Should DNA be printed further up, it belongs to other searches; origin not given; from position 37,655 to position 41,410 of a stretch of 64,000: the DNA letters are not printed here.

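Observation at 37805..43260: PorU-sized C25 peptidase with CTD translationally coupled to a GAF-GAF-GGDEF diguanylate cyclase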

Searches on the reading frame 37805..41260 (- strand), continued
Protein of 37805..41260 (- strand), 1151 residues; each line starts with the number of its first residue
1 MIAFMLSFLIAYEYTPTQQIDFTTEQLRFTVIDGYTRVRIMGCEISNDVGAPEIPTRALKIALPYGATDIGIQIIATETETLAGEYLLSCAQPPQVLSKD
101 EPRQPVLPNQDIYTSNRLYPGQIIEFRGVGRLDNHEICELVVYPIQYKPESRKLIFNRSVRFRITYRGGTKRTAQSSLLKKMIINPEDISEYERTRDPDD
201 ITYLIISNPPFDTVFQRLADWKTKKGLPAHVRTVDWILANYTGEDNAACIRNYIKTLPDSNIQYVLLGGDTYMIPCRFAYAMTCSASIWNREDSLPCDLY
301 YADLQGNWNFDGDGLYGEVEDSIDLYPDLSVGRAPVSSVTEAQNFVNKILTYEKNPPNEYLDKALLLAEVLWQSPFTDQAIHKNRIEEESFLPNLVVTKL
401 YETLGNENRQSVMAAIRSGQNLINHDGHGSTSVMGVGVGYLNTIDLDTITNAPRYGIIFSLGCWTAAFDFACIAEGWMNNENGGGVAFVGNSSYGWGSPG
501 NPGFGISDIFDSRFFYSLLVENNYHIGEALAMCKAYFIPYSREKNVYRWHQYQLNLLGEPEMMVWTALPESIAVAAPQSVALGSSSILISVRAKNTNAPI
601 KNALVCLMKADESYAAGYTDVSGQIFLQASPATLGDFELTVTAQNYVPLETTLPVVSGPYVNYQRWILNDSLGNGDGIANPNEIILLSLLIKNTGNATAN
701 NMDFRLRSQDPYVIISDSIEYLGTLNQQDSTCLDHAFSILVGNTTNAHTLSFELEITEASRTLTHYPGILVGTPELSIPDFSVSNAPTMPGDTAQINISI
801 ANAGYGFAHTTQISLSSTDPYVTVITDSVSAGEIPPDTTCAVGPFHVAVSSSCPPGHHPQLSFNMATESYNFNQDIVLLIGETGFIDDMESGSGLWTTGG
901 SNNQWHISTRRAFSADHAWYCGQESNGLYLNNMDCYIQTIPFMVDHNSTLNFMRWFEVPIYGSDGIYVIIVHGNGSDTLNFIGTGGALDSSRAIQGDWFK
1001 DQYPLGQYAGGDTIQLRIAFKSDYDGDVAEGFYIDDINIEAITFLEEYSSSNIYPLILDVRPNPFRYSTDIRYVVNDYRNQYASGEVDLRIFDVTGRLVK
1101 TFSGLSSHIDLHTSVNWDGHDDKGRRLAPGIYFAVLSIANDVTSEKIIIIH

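Call 13: find_related_loci(query=A1, collection=genome_contigs, flank=10000)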
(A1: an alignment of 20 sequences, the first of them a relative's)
Query A1 (1151 aa) in genome_contigs; peptide patterns used: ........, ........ (x = any residue, [..] = any of these).
384 stretches matched a pattern; 367 encode a relative of the query (tblastn E <= 1e-3); the best 80 are kept; 80 distinct loci.
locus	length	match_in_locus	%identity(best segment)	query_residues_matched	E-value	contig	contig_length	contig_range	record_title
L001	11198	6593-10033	77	1-1151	0e+0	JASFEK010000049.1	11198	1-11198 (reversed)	MAG: candidate division WOR-3 bacterium isolate D0606M12metaG_Bin_316 D0606M12metaG_FD_scaffold_1556_c1, whole genome sh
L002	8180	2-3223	79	74-1151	0e+0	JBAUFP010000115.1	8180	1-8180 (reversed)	MAG: bacterium isolate MFD13088_ilm_asm_bin29 k127_113302, whole genome shotgun sequence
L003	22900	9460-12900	68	1-1151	0e+0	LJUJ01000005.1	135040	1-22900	MAG: candidate division WOR_3 bacterium SM23_42 WORSMTZ_190, whole genome shotgun sequence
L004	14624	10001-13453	57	1-1151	0e+0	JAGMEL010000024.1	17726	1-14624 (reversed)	MAG: candidate division WOR-3 bacterium isolate RS_18_8 ZL530.bin.8.fa_24, whole genome shotgun sequence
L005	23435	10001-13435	56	1-1151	0e+0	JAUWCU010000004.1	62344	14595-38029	MAG: Candidatus Stahlbacteria bacterium isolate CSMAG_2146 CSMAG_2146_k141_920626_length_62344_cov_13.0294, whole genome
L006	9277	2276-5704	55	2-1151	0e+0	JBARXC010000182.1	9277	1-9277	MAG: bacterium isolate MFD12922_ilm_asm_bin33 k127_53621, whole genome shotgun sequence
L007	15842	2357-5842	70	1-1151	0e+0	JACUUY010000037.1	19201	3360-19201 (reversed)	MAG: candidate division WOR-3 bacterium isolate Kmv43 NODE_1404_length_19201_cov_8.273582, whole genome shotgun sequence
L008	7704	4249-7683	56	1-1151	0e+0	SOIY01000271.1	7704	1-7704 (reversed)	MAG: Candidatus Stahlbacteria bacterium isolate E29_bin50 NODE_3828_length_7704_cov_31.906654, whole genome shotgun sequ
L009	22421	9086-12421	55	35-1150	0e+0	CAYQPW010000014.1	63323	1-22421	MAG TPA_asm: uncultured bacterium isolate SRP214966_co6_155 genome assembly, contig: NODE_185_length_63323_cov_15.057090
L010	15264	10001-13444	55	5-1140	0e+0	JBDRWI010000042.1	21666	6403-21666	MAG: candidate division WOR-3 bacterium isolate JZ-2_201705_bins_215 JZ-2_201705_bins_215_scaffold_42, whole genome shot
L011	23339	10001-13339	54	35-1151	0e+0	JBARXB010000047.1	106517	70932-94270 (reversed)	MAG: bacterium isolate MFD12922_ilm_asm_bin34 k127_171781, whole genome shotgun sequence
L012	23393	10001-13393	54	1-1136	0e+0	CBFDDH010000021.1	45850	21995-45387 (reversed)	MAG TPA_asm: uncultured bacterium isolate SRR26215679_binner123_Refined_94 genome assembly, contig: ERZ25073473.197, who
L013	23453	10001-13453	54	1-1151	0e+0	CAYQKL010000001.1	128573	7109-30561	MAG TPA_asm: uncultured bacterium isolate binchicken_co274_33 genome assembly, contig: NODE_280_length_128573_cov_11.920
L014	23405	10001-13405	54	18-1151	0e+0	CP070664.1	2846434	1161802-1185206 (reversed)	MAG: candidate division WOR-3 bacterium isolate bin77 chromosome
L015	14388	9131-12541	52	15-1151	0e+0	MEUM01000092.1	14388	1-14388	MAG: candidate division WOR-3 bacterium RBG_13_43_14 RBG_13_scaffold_3062, whole genome shotgun sequence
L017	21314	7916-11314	53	21-1149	0e+0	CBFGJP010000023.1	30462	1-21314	MAG: candidate division WOR-3 bacterium isolate QZM1.Bin.155.optimized.1 genome assembly, contig: NODE_23_length_30462_c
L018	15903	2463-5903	51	17-1151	0e+0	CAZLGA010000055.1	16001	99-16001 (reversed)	MAG TPA_asm: uncultured bacterium isolate binchicken_co40_5 genome assembly, contig: NODE_2004_length_16001_cov_20.56496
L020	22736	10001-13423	54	20-1151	0e+0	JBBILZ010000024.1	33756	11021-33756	MAG: candidate division WOR-3 bacterium isolate SIF170217_bin_220 NODE_997_length_33756_cov_2.95754, whole genome shotgu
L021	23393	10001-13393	47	2-1137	0e+0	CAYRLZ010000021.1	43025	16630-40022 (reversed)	MAG TPA_asm: uncultured bacterium isolate SRP231805_co4_170 genome assembly, contig: k141_65387, whole genome shotgun se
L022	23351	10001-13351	47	2-1137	0e+0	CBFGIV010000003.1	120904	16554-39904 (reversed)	MAG: candidate division WOR-3 bacterium isolate JZ-2_202302_bins_123.1 genome assembly, contig: NODE_3_length_120904_cov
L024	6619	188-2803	55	275-1151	0e+0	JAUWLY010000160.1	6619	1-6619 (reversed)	MAG: Candidatus Stahlbacteria bacterium isolate CSMAG_2384 CSMAG_2384_k141_1799630_length_6619_cov_6.0000, whole genome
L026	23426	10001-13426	45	6-1149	0e+0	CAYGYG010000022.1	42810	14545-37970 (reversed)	MAG TPA_asm: uncultured bacterium isolate ERP119294_co1_15 genome assembly, contig: NODE_923_length_42810_cov_25.389335,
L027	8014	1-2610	55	297-1151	0e+0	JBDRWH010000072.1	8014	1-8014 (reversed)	MAG: candidate division WOR-3 bacterium isolate JZ-4_201808_bins_67 JZ-4_201808_bins_67_scaffold_72, whole genome shotgu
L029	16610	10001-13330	44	4-1133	0e+0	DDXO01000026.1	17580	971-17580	MAG TPA_asm: candidate division WOR-3 bacterium UBA2258 UBA2258_contig_13578, whole genome shotgun sequence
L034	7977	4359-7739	41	18-1151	0e+0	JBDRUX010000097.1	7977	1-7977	MAG: candidate division WOR-3 bacterium isolate SZTDM-2_201709_bins_204 SZTDM-2_201709_bins_204_scaffold_97, whole genom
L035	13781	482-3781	42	18-1151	0e+0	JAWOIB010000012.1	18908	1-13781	MAG: bacterium isolate CWP5-1.bin.86 k191_4265090, whole genome shotgun sequence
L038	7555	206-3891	43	1-1151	0e+0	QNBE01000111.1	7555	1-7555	MAG: candidate division WOR-3 bacterium isolate B36_G15 B36_Guay15_scaffold_03412, whole genome shotgun sequence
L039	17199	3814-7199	55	15-1151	0e+0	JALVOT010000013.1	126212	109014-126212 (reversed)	MAG: candidate division WOR-3 bacterium isolate A3_metabat1_scaf2bin.006 A3_NODE_29_length_126212_cov_66.619162, whole g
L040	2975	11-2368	53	361-1151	0e+0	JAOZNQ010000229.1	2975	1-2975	MAG: bacterium isolate GMC4.concoct.256_sub GMC4_79348_length_2975_cov_7.014384, whole genome shotgun sequence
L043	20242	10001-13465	54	1-1151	0e+0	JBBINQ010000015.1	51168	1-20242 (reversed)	MAG: candidate division WOR-3 bacterium isolate SLS170214_bin_26 NODE_852_length_51168_cov_14.727486, whole genome shotg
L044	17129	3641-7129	39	18-1151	0e+0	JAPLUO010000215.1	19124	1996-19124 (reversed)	MAG: candidate division WOR-3 bacterium isolate LacPavin_0920_WC90_MAG_62_12 LacPavin_0920_WC90_scaffold_290674, whole g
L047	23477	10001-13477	40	20-1151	0e+0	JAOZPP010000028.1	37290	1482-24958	MAG: bacterium isolate GMC4.metabat2.244 GMC4_633_length_37290_cov_24.085162, whole genome shotgun sequence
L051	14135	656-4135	40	18-1150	0e+0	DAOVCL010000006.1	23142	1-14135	MAG TPA_asm: Candidatus Zixiibacteriota bacterium isolate CSMAG_1030 CSMAG_1030_k141_3375145_length_23142_cov_13.7261, w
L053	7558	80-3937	43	1-1151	0e+0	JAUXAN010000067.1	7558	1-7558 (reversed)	MAG: bacterium isolate CSMAG_2763 CSMAG_2763_k141_177702_length_7558_cov_240.7020, whole genome shotgun sequence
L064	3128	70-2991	43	203-1133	0e+0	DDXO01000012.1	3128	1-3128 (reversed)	MAG TPA_asm: candidate division WOR-3 bacterium UBA2258 UBA2258_contig_88710, whole genome shotgun sequence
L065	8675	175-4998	41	18-1151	0e+0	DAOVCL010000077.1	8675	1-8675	MAG TPA_asm: Candidatus Zixiibacteriota bacterium isolate CSMAG_1030 CSMAG_1030_k141_1464188_length_8675_cov_7.7199, who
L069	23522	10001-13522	37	17-1151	0e+0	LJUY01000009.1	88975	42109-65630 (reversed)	MAG: candidate division Zixibacteria bacterium SM23_81 WORSMTZ_203, whole genome shotgun sequence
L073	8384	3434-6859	39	29-1151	0e+0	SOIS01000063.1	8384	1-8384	MAG: Candidatus Cloacimonadota bacterium isolate E29_bin43 NODE_3253_length_8384_cov_7.666106, whole genome shotgun sequ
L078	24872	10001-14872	40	12-1151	0e+0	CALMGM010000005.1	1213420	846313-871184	MAG TPA_asm: uncultured bacterium isolate SRR6284162_bin.43_CONCOCT_v1.1_MAG genome assembly, contig: ERZ795126.2, whole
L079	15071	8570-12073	38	3-1151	0e+0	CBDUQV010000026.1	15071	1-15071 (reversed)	MAG TPA_asm: uncultured bacterium isolate SRR22302361_binner13_Refined_118 genome assembly, contig: ERZ25748748.1929, wh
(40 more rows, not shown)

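Call 16: search_solved_structures(query=A1, max_evalue=1)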
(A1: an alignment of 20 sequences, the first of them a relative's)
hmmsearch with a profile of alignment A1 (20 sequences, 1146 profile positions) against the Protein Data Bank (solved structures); distinct sequences matched with E-value up to 1: 16.
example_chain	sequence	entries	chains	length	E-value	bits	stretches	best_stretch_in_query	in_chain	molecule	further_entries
4rbm_A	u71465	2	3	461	3.4e-17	64.6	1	323-654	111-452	Lys-gingipain W83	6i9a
4tkx_L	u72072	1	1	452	7.3e-17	63.5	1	323-654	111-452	Lys-gingipain W83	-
4ief_B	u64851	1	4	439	9.5e-16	59.8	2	310-651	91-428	Gingipain R2 Mature Domain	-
1cvr_A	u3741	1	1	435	1.7e-15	59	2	310-651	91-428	GINGIPAIN R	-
5mun_A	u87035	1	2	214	1.5e-10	42.6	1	17-174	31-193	Lys-gingipain W83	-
4ief_A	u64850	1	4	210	9.2e-08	33.4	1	10-190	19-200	Gingipain R2 Pro-Domain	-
6za2_A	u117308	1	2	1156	3.7e-07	31.4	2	1059-1134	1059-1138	Por secretion system protein porU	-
3osv_A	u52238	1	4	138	0.00023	22.1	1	1069-1133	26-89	Flagellar basal-body rod modification protein FlgD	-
3c12_A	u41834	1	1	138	0.0003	21.8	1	1078-1137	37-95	Flagellar protein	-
7eh9_A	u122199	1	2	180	0.00086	20.2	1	1072-1135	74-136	Basal-body rod modification protein FlgD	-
7bhq_A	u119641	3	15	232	0.0014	19.5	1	1072-1135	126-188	Basal-body rod modification protein FlgD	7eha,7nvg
4zzf_A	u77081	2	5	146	0.062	14.1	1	1076-1138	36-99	Flagellar basal body rod modification protein | Basal-body rod modification protein FlgD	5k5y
4zzk_A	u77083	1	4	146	0.062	14.1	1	1076-1138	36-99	Basal-body rod modification protein FlgD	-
5m11_A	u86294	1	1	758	0.13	13.1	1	1059-1133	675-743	Immunoreactive 84kD antigen PG93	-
9y63_A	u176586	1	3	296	0.27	12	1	585-648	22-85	Protein FAM171A1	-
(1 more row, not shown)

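Call 43: predict_structure(alignment_id=A2)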
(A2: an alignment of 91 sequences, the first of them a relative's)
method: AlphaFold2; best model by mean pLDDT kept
length: 1151 residues; sequences in the alignment: 91
mean_pLDDT: 81.6   pTM: 0.70
mean pLDDT of the five models: 81.6, 80.3, 80.0, 79.9, 79.0
residues with pLDDT >= 90: 427; 70-90: 510; 50-70: 145; < 50: 69
segments of 3 or more residues with pLDDT < 50: 10-12, 95-104, 279-290, 292-297, 498-501, 985-996, 1042-1047, 1078-1083
pLDDT, mean of each block of 10 residues (from residue 1): 51 67 78 72 79 90 88 87 86 48 65 91 87 88 93 92 86 83 87 67 92 94 94 93 83 84 86 55 44 49 63 57 69 89 93 83 87 62 84 88 90 92 88 87 91 89 78 90 89 58 62 90 91 82 55 81 87 93 93 91 94 92 93 95 93 94 91 80 91 93 94 93 94 94 88 91 92 87 76 88 89 91 90 86 89 81 89 87 82 89 91 87 89 91 77 73 70 72 44 48 67 87 77 86 46 73 90 70 68 74 72 85 81 83 85 69
secondary structure, 60 per line:
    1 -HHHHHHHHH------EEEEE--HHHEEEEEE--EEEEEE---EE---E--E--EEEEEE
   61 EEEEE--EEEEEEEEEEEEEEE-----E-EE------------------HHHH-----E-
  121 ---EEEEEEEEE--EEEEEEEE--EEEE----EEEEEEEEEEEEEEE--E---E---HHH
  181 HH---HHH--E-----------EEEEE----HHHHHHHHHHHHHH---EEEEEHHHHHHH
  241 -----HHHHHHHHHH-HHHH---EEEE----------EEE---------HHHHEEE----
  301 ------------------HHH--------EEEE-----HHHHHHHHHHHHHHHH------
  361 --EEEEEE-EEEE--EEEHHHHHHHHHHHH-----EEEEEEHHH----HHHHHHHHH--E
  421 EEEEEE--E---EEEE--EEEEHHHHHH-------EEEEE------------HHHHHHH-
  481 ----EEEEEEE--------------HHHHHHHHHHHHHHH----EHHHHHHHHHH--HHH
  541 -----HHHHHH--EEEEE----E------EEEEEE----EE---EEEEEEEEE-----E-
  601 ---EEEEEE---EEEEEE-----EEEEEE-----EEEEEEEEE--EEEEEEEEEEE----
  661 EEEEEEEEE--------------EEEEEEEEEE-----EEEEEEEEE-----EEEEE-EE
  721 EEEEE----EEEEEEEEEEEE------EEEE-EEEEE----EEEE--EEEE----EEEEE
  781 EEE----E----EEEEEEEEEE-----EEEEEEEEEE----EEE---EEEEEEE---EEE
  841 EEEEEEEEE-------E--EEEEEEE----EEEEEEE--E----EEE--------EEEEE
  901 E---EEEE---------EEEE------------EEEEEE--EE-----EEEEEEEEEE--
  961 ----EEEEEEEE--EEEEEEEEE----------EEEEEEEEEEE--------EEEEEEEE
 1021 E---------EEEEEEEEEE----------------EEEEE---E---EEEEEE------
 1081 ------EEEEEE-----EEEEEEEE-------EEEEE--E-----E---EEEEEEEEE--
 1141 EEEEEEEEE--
elements in order (helices of 4 or more, strands of 3 or more residues): H2-10 E17-21 E27-32 E35-40 E55-65 E68-82 H110-113 E124-132 E135-142 E145-148 E153-167 H178-182 E203-207 H212-225 E229-233 H234-240 H246-255 H257-260 E264-267 E278-280 H290-293 E294-296 E330-333 H339-354 E363-368 E370-373 E376-378 H379-390 E396-401 H409-417 E420-426 E433-436 E439-442 H443-448 E456-460 H473-479 E485-491 H506-520 H526-535 H546-551 E554-558 E570-575 E585-593 E604-609 E613-618 E624-629 E635-643 E646-656 E661-669 E684-693 E699-707 E713-717 E719-725 E730-741 E748-751 E753-757 E762-765 E768-771 E776-783 E793-802 E808-817 E822-824 E828-834 E838-849 E860-866 E871-877 E885-887 E896-901 E905-908 E918-921 E934-939 E949-958 E965-972 E975-983 E994-1004 E1013-1021 E1031-1040 E1057-1061 E1069-1074 E1087-1092 E1098-1105 E1113-1117 E1130-1138 E1141-1149

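Call 46: fold_search(model_id=the predicted structure, library=pdb)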
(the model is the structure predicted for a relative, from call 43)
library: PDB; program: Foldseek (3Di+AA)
matches with E <= 10: 1903; with E <= 0.001: 412
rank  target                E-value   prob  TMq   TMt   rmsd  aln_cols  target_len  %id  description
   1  1cvr                  6.4e-21  1.00  0.31  0.80   5.1       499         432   18  Crystal structure of the Arg specific cysteine proteinase gingipain R (RGPB) (released 2000-03-01)
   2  6i9a_A                3.0e-19  1.00  0.30  0.72   4.5       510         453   19  Porphyromonas gingivalis gingipain K (Kgp) in complex with inhibitor KYT-36 (released 2019-03-13)
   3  4ief_B                4.8e-19  1.00  0.31  0.80   4.6       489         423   17  Complex of Porphyromonas gingivalis RgpB pro- and mature domains (released 2013-04-10)
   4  4ief_D                9.1e-19  1.00  0.31  0.80   4.4       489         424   18  Complex of Porphyromonas gingivalis RgpB pro- and mature domains (released 2013-04-10)
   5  4rbm                  9.1e-19  1.00  0.30  0.70   5.7       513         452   19  Porphyromonas gingivalis gingipain K (Kgp) catalytic and immunoglobulin superfamily-like domains (released 2014-10-08)
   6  6za2_B                1.2e-12  1.00  0.17  0.18  37.2      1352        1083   12  Crystal structure of dimeric latent PorU from Porphyromonas gingivalis (released 2021-09-29)
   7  6za2_A                4.6e-12  1.00  0.17  0.18  37.5      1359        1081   11  Crystal structure of dimeric latent PorU from Porphyromonas gingivalis (released 2021-09-29)
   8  7ad7_B                6.4e-12  1.00  0.09  0.13  30.7       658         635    8  Crystal structure of human complement C5 in complex with the K8 bovine knob domain peptide. (released 2021-03-10)
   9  8cml_E                1.2e-11  1.00  0.08  0.12  31.2       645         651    9  Cryo-EM structure of complement C5 in complex with nanobodies UNbC5-1 and UNbC5-2 (released 2023-09-27)
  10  3cu7_B                3.9e-11  1.00  0.08  0.07  30.9       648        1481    9  Human Complement Component 5 (released 2008-06-10)
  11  3cu7_A                6.0e-11  1.00  0.08  0.06  30.9       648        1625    9  Human Complement Component 5 (released 2008-06-10)
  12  8uin_A                6.9e-11  1.00  0.10  0.15  30.3       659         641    9  Structure of the C3bBb-albicin complex (released 2024-05-08)
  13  5hcc_B                8.0e-11  1.00  0.09  0.14  31.7       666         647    9  Ternary complex of human Complement C5 with Ornithodoros moubata OmCI and Dermacentor andersoni RaCI3. (released 2016-03-30)
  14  5i5k_B                8.0e-11  1.00  0.08  0.06  30.7       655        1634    8  Structure of complement C5 in complex with eculizumab (released 2016-03-16)
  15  7zgj_A                1.0e-10  1.00  0.09  0.15  31.4       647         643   10  Trypanosoma brucei gambiense ISG65 in complex with human complement component C3 (released 2023-04-05)
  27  3prx_B                2.0e-10  1.00  0.11  0.11  24.8       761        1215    7  Structure of Complement C5 in Complex with CVF and SSL7 (released 2011-01-19)
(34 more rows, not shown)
